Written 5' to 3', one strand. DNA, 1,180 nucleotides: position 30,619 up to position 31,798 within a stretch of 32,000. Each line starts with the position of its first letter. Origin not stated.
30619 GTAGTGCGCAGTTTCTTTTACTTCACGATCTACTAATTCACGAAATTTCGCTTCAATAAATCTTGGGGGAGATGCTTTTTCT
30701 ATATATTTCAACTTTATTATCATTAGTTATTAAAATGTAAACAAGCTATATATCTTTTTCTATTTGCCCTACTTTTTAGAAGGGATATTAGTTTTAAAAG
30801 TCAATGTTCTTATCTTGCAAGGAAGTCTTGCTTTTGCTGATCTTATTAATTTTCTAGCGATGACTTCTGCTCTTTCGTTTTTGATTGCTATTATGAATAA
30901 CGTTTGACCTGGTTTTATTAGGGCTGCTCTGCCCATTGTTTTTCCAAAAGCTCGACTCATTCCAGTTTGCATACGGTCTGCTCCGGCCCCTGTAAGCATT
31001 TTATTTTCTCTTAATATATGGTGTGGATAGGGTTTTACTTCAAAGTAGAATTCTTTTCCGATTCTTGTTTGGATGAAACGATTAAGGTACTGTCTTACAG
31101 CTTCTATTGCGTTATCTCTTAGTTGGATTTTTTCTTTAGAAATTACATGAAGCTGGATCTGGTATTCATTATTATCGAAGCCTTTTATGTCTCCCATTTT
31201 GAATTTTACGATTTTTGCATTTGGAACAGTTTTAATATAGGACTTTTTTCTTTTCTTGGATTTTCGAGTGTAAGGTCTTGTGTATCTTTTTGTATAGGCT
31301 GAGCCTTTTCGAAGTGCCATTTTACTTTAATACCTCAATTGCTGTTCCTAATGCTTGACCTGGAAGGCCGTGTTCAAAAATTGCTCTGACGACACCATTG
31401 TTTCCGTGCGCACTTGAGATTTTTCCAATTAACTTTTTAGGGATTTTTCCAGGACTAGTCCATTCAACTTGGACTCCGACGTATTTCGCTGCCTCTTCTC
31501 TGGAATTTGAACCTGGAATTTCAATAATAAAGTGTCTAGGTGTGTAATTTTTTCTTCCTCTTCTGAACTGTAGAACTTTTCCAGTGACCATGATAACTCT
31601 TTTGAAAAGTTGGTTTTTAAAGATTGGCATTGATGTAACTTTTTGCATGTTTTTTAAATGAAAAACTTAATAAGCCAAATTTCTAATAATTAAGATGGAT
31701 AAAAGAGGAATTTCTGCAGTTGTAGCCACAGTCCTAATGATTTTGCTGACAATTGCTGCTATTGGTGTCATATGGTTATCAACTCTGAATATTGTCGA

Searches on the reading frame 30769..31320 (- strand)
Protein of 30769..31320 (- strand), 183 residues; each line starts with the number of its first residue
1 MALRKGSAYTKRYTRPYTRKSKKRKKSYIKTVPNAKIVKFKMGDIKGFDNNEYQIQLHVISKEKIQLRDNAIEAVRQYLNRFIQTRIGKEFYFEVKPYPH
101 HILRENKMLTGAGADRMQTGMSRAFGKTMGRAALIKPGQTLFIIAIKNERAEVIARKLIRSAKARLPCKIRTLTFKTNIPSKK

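Call 5: search_protein_families(library=pfam, proteins=[window:30769-31320:-], max_evalue=0.1)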
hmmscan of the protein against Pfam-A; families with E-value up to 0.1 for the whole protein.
window:30769-31320:- (183 aa): 1 family
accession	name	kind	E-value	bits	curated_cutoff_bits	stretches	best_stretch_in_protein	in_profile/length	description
PF00252.24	Ribosomal_L16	-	6e-26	91.4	27.9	1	19-171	4-130/132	Ribosomal protein L16p/L10e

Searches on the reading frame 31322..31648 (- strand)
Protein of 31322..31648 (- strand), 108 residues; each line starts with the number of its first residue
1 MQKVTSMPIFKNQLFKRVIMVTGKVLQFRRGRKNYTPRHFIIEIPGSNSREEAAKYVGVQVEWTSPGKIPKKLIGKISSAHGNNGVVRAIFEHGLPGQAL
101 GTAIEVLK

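Call 5: search_protein_families(library=pfam, proteins=[window:31322-31648:-], max_evalue=0.1)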
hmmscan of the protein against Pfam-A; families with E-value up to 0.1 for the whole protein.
window:31322-31648:- (108 aa): 2 families
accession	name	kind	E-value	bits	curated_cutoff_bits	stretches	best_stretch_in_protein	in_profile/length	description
PF01247.24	Ribosomal_L35Ae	-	6.1e-18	65.2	27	1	21-106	3-94/95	Ribosomal protein L35Ae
PF01782.24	RimM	-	0.00017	22.2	23.5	0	26-61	45-78/84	RimM N-terminal domain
